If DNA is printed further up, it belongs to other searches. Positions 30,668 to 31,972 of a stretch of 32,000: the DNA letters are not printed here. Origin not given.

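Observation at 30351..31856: Halocin C8-type precursor with divergent pro-region and a separately promoted 4-TM partner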

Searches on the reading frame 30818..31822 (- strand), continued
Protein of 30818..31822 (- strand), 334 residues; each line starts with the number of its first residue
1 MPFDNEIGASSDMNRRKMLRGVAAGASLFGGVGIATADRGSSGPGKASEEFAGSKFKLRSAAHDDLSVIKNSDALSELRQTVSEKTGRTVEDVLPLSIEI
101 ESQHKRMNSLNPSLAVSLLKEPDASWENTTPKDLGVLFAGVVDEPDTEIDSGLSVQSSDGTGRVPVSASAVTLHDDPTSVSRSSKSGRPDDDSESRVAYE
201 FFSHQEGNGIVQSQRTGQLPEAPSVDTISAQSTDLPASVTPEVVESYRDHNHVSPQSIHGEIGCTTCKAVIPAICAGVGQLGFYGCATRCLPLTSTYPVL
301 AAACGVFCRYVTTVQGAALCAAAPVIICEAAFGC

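Call 46: search_protein_families(library=pfam, proteins=[P0022, P0021, P0016], max_evalue=1)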
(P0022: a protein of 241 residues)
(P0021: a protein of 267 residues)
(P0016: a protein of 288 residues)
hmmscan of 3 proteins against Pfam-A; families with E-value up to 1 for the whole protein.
P0022 (241 aa): 0 families

P0021 (267 aa): 0 families

P0016 (288 aa): 0 families

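Call 53: find_encoding_contigs(protein=P0009, flank=6000, max_places=2)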
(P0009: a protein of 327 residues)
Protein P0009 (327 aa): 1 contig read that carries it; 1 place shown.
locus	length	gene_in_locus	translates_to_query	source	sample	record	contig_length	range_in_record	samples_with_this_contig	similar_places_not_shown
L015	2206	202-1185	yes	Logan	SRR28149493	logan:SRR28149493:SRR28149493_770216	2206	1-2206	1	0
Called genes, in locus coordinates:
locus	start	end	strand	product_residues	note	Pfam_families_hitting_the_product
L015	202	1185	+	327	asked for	-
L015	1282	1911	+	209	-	-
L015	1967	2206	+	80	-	?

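Call 54: find_encoding_contigs(protein=P0012, flank=6000, max_places=2)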
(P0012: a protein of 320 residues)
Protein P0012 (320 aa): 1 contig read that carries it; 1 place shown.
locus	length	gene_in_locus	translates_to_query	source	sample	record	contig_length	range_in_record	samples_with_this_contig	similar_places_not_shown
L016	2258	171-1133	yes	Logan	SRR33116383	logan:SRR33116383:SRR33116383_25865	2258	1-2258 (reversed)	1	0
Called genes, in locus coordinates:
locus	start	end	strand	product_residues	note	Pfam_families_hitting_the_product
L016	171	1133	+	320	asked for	-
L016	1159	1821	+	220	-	-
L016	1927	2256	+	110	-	?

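Call 55: find_encoding_contigs(protein=P0022, flank=6000, max_places=2)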
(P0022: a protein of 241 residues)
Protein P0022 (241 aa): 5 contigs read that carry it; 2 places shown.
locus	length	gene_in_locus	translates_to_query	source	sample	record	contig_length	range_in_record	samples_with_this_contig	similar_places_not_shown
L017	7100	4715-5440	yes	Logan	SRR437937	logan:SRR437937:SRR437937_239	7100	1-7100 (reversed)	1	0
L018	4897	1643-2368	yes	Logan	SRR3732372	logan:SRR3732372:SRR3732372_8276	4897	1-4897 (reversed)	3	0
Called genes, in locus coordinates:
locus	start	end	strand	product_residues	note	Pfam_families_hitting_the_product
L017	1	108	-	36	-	?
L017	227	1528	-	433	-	PF13167:GTP-bdg_N, PF19275:HflX_C (faint), PF02421:FeoB_N (faint), PF16360:GTP-bdg_M, PF03193:RsgA_GTPase (faint), PF00009:GTP_EFTU, PF01926:MMR_HSR1, PF16897:MMR_HSR1_Xtn, +2 more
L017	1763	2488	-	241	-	PF01172:SBDS_N, PF09377:SBDS_domain_II, PF20268:SBDS_C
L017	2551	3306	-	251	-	PF10584:Proteasome_A_N, PF00227:Proteasome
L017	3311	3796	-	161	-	PF01900:RNase_P_Rpp14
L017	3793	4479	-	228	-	PF01209:Ubie_methyltran (weak), PF13489:Methyltransf_23, PF13847:Methyltransf_31, PF08241:Methyltransf_11, PF08242:Methyltransf_12, PF13649:Methyltransf_25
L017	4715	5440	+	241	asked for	-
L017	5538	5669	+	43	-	-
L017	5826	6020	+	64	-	-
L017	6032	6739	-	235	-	PF01876:RNase_P_p30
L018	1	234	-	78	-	?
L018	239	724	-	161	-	PF01900:RNase_P_Rpp14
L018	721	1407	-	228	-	PF01209:Ubie_methyltran (weak), PF13489:Methyltransf_23, PF13847:Methyltransf_31, PF08241:Methyltransf_11, PF08242:Methyltransf_12, PF13649:Methyltransf_25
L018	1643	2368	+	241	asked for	-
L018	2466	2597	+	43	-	-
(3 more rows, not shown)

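Call 56: find_encoding_contigs(protein=P0010, flank=6000, max_places=2)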
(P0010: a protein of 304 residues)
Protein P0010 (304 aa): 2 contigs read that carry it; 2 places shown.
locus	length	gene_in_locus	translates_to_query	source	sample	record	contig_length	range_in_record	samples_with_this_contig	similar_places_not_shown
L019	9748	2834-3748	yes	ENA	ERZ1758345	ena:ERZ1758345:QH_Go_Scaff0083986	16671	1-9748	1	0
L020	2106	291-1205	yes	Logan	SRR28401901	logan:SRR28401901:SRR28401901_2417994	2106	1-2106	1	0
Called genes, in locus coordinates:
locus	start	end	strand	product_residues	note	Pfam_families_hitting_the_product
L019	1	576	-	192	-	?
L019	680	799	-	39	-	-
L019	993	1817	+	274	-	PF25213:HVO_A0261_N, PF01022:HTH_5, PF09339:HTH_IclR, PF12802:MarR_2, PF12840:HTH_20 (weak), PF01978:TrmB (weak), PF08350:FilR1_middle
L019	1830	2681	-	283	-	PF26236:DUF8054_N, PF26238:DUF8054_M, PF26237:DUF8054_C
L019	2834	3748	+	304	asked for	-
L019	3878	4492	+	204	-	-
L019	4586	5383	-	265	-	PF01163:RIO1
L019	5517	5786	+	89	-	PF00499:Oxidored_q3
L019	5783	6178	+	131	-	-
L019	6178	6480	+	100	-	PF00420:Oxidored_q2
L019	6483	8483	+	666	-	PF00662:Proton_antipo_N, PF00361:Proton_antipo_M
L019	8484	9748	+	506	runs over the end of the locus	PF00361:Proton_antipo_M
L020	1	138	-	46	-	?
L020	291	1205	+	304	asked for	-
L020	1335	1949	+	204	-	-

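Call 57: find_encoding_contigs(protein=P0024, flank=6000, max_places=2)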
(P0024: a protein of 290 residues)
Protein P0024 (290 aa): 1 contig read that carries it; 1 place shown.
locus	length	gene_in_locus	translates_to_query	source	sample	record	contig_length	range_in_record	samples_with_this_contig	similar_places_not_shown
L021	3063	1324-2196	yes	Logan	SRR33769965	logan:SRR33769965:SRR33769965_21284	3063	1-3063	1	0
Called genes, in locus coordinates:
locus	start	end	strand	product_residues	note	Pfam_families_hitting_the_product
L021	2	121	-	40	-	?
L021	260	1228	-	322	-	PF26236:DUF8054_N, PF26238:DUF8054_M, PF26237:DUF8054_C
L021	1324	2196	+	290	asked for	-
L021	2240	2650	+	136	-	-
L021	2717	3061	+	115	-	?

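Call 60: predict_structure(alignment_id=A3)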
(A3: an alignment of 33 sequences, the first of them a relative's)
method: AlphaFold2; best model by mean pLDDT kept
length: 334 residues; sequences in the alignment: 33
mean_pLDDT: 71.6   pTM: 0.68
mean pLDDT of the five models: 71.6, 67.6, 66.8, 66.5, 65.6
residues with pLDDT >= 90: 74; 70-90: 98; 50-70: 110; < 50: 52
segments of 3 or more residues with pLDDT < 50: 1-3, 7-43, 252-259
pLDDT, mean of each block of 10 residues (from residue 1): 46 43 32 33 54 87 96 94 95 88 90 92 87 87 85 92 92 82 57 77 79 83 61 74 83 48 64 65 66 52 61 62 62 62
secondary structure, 60 per line:
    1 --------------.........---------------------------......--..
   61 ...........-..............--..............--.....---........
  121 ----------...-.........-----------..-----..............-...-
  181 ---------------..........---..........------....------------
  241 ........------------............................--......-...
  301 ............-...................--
elements in order: H15-23 E51-56 H59-71 H73-86 E89-102 H105-109 E113-120 E135-143 E162-175 E196-205 E209-218 H225-228 H241-248 H261-288 H291-296 H298-312 H314-332

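Call 63: fold_search(model_id=the predicted structure, library=pdb)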
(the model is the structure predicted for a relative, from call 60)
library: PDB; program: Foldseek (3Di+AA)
matches with E <= 10: 316; with E <= 0.001: 0
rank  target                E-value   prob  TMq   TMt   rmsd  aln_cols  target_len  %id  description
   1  6cu3_A                3.8e-01  0.08  0.11  0.12  17.1       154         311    4  Crystal structure of a protein arginine N-methyltransferase from Naegleria fowleri (released 2018-04-04)
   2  8xx5_B                5.3e-01  0.02  0.10  0.04  29.0       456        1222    9  ASFV RNAP M1249L C-tail occupied complex1 (MCOC1) (released 2025-01-22)
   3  4c05                  6.7e-01  0.04  0.11  0.11  19.0       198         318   10  Crystal structure of M. musculus protein arginine methyltransferase PRMT6 with SAH (released 2014-07-30)
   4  3r0q_A                9.9e-01  0.02  0.10  0.09  19.7       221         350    8  A Uniquely Open Conformation Revealed in the Crystal Structure of Arabidopsis Thaliana Protein Arginine Methyltransfer (released 2011-10-19)
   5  9npg_F                1.0e+00  0.03  0.10  0.16  18.5       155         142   13  X-ray crystal structure of recombinant Can f 1-C100S in complex with human IgE mAb 12F3 Fab (released 2025-08-27)
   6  7zkt_G                1.1e+00  0.06  0.14  0.20  15.1       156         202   10  Moss spermine/spermidine acetyl transferase (PpSSAT) in complex with CoA and lysine (released 2023-03-22)
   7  7um3_I                1.1e+00  0.02  0.08  0.12  23.0       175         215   13  Crystal structure of a Fab in complex with a peptide derived from the LAG-3 D1 domain loop insertion (released 2022-09-07)
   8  8xxt_B                1.1e+00  0.01  0.10  0.04  29.9       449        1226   10  ASFV RNAP M1249L C-tail occupied complex2 (MCOC2) (released 2025-01-22)
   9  7zhc_A                1.2e+00  0.04  0.13  0.19  14.2       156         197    9  Moss spermine/spermidine acetyl transferase (PpSSAT) in complex with AcetylCoA and polyethylen glycol (released 2023-03-15)
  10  5e8r_A                1.2e+00  0.04  0.09  0.10  18.0       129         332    9  Human HMT1 hnRNP methyltransferase-like protein 6 (S. cerevisiae) (released 2015-12-09)
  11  9b7j_N                1.2e+00  0.03  0.11  0.12  13.4       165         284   11  Cryo-EM structure of human dynactin complex bound to Chlamydia effector Dre1 (released 2025-04-16)
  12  3m4u_B                1.2e+00  0.02  0.09  0.10  17.8       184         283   14  Crystal Structure of Trypanosoma brucei Protein Tyrosine Phosphatase TbPTP1 (released 2010-05-05)
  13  9r2l_A                1.2e+00  0.09  0.13  0.25   6.5        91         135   14  De novo designed N37 protein fold (released 2025-05-14)
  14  6cu3_E                1.2e+00  0.03  0.11  0.12  17.5       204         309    5  Crystal structure of a protein arginine N-methyltransferase from Naegleria fowleri (released 2018-04-04)
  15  7zkt_B                1.3e+00  0.05  0.14  0.20  14.8       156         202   10  Moss spermine/spermidine acetyl transferase (PpSSAT) in complex with CoA and lysine (released 2023-03-22)
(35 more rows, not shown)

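Call 84: find_related_loci(query=A4, collection=viral_contigs, flank=6000)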
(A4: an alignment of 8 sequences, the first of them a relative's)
Query A4 (334 aa) in viral_contigs; peptide patterns used: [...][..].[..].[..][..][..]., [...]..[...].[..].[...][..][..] (x = any residue, [..] = any of these).
31 stretches matched a pattern, but none encodes a relative of the query by tblastn (E <= 1e-3).

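Call 85: fold_search(model_id=the predicted structure, library=viral)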
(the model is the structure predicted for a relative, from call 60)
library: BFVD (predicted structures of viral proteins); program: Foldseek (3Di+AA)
matches with E <= 10: 332; with E <= 0.001: 0
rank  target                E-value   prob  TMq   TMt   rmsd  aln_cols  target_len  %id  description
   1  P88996                1.8e-01  0.10  0.14  0.12  15.2       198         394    9  59 protein [Murid herpesvirus 4]
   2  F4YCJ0                3.2e-01  0.05  0.11  0.12  17.8       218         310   13  (no name in the UniProt tables at hand)
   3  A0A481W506            3.5e-01  0.06  0.15  0.13  16.1       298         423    8  Uncharacterized protein [Pseudomonas phage Psa21]
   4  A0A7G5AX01            4.0e-01  0.03  0.11  0.09  29.8       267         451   13  MC002L [Molluscum contagiosum virus subtype 1]
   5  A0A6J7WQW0            4.4e-01  0.07  0.14  0.21  16.9       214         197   11  Uncharacterized protein [uncultured Caudovirales phage]
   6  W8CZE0                4.4e-01  0.03  0.11  0.06  22.0       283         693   12  Putative tail sheath protein [Erwinia phage PhiEaH1]
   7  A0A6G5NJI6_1          5.5e-01  0.02  0.10  0.04  24.3       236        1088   14  RNA-dependent RNA polymerase [Yunnan manyleaf rhizome virus]
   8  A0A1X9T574            6.9e-01  0.03  0.07  0.06  25.2       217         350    8  Contractile protein-like motif protein [Ranid herpesvirus 3]
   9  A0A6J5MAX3            6.9e-01  0.01  0.07  0.07  19.9       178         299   11  Uncharacterized protein [uncultured Caudovirales phage]
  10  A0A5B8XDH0            7.3e-01  0.02  0.12  0.07  23.1       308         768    9  PA [Lestrade virus]
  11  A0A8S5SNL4            7.3e-01  0.02  0.09  0.05  21.0       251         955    9  Uncharacterized protein [Podoviridae sp. ctIKM86]
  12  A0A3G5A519            7.8e-01  0.04  0.12  0.12  18.3       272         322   11  Uncharacterized protein (Fragment) [Harvfovirus sp.]
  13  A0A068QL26            7.8e-01  0.01  0.07  0.07  23.5       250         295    9  Proliferating cell nuclear antigen [Armadillidium vulgare iridescent virus]
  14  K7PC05                8.7e-01  0.10  0.14  0.12  18.8       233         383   13  Protein ORF89 [Cyprinid herpesvirus 2]
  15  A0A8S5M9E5            8.7e-01  0.07  0.11  0.21  12.0       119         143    8  Uncharacterized protein [Podoviridae sp. ctbO711]
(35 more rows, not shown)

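Call 86: search_protein_families(library=ncbifam, proteins=[P0015, P0017, P0018, P0019, P0020, P0023, P0024, P0025, P0026, P0027], max_evalue=0.5)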
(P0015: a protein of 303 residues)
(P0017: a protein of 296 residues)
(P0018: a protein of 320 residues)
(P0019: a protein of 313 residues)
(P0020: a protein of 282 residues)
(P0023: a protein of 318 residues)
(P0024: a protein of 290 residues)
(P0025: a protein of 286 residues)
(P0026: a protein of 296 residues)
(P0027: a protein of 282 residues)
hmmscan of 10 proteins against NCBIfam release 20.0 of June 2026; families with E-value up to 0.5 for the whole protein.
P0015 (303 aa): 2 families
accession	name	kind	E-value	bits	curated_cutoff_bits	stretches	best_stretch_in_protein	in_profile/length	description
NF043005.1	sce4755_fam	hypoth_equivalog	0.048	13.7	75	1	212-234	102-124/146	SCE4755 family polysaccharide monooxygenase-like protein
TIGR04449.1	halocin_C8_dom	subfamily_domain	0.059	14.4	24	1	229-299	1-69/69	halocin C8-like domain-containing protein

P0017 (296 aa): 2 families
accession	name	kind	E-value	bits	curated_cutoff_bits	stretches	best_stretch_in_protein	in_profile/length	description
TIGR01409.1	TAT_signal_seq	domain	0.00023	21.4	16.7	1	20-47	1-28/29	twin-arginine translocation signal domain-containing protein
TIGR04449.1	halocin_C8_dom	subfamily_domain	0.097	13.7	24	1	225-296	1-69/69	halocin C8-like domain-containing protein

P0018 (320 aa): 3 families
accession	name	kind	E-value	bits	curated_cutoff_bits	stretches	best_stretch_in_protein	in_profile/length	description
TIGR02811.1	formate_TAT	hypoth_equivalog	0.005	17.1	48.45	1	8-43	3-40/66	formate dehydrogenase region TAT target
TIGR01409.1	TAT_signal_seq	domain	0.021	15.2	16.7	1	15-40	2-29/29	twin-arginine translocation signal domain-containing protein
TIGR04449.1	halocin_C8_dom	subfamily_domain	0.14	13.2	24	1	242-309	1-66/69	halocin C8-like domain-containing protein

P0019 (313 aa): 3 families
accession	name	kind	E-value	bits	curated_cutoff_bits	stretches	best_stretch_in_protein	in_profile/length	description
TIGR04449.1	halocin_C8_dom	subfamily_domain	1.9e-06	28.8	24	1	236-303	1-65/69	halocin C8-like domain-containing protein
TIGR02811.1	formate_TAT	hypoth_equivalog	0.0015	18.8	48.45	1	17-56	6-46/66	formate dehydrogenase region TAT target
TIGR04450.1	Gpos_C8_like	subfamily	0.28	10.8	27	1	248-288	198-238/240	putative immunity/bacteriocin fusion bifunctional protein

P0020 (282 aa): 2 families
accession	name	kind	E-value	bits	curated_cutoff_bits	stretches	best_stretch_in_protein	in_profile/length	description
TIGR04449.1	halocin_C8_dom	subfamily_domain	6.9e-05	23.8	24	1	211-281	1-69/69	halocin C8-like domain-containing protein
TIGR02811.1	formate_TAT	hypoth_equivalog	0.06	13.7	48.45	1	5-37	8-44/66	formate dehydrogenase region TAT target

P0023 (318 aa): 1 family
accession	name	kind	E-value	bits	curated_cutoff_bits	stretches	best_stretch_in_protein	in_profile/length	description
TIGR04449.1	halocin_C8_dom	subfamily_domain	0.016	16.2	24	1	241-309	1-65/69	halocin C8-like domain-containing protein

P0024 (290 aa): 3 families
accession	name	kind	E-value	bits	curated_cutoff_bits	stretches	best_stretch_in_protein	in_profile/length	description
TIGR04449.1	halocin_C8_dom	subfamily_domain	1e-07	32.8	24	1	220-290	1-69/69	halocin C8-like domain-containing protein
NF052335.1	PdgHdaseHSB129560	equivalog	0.12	11.6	500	1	20-62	3-44/330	peptidoglycan hydrolase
TIGR02811.1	formate_TAT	hypoth_equivalog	0.22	11.9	48.45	0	14-51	4-38/66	formate dehydrogenase region TAT target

P0025 (286 aa): 4 families
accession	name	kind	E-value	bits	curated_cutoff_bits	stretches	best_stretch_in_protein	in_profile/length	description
TIGR02811.1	formate_TAT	hypoth_equivalog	0.00011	22.4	48.45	1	8-47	2-40/66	formate dehydrogenase region TAT target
TIGR03442.1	TIGR03442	equivalog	0.042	13.2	218.65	1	16-110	72-163/251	ergothioneine biosynthesis protein EgtC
TIGR01412.1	tat_substr_1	equivalog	0.18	10.6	428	1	9-49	2-41/420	iron uptake transporter deferrochelatase/peroxidase subunit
NF042983.1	blaOXA-837_like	exception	0.21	10.8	575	1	6-85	6-85/301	OXA-837 family class D beta-lactamase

P0026 (296 aa): 1 family
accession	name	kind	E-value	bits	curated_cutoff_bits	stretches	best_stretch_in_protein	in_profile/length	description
TIGR04449.1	halocin_C8_dom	subfamily_domain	1.9e-05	25.5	24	1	225-290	3-65/69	halocin C8-like domain-containing protein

P0027 (282 aa): 3 families
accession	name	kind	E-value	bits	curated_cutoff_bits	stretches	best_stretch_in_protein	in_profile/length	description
TIGR04449.1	halocin_C8_dom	subfamily_domain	3.6e-09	37.5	24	1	211-281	1-69/69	halocin C8-like domain-containing protein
NF010289.0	PRK13729.1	equivalog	0.02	13.8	504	1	43-128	55-142/474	F-type conjugal transfer pilus assembly protein TraB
TIGR02811.1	formate_TAT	hypoth_equivalog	0.092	13.1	48.45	1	1-37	1-39/66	formate dehydrogenase region TAT target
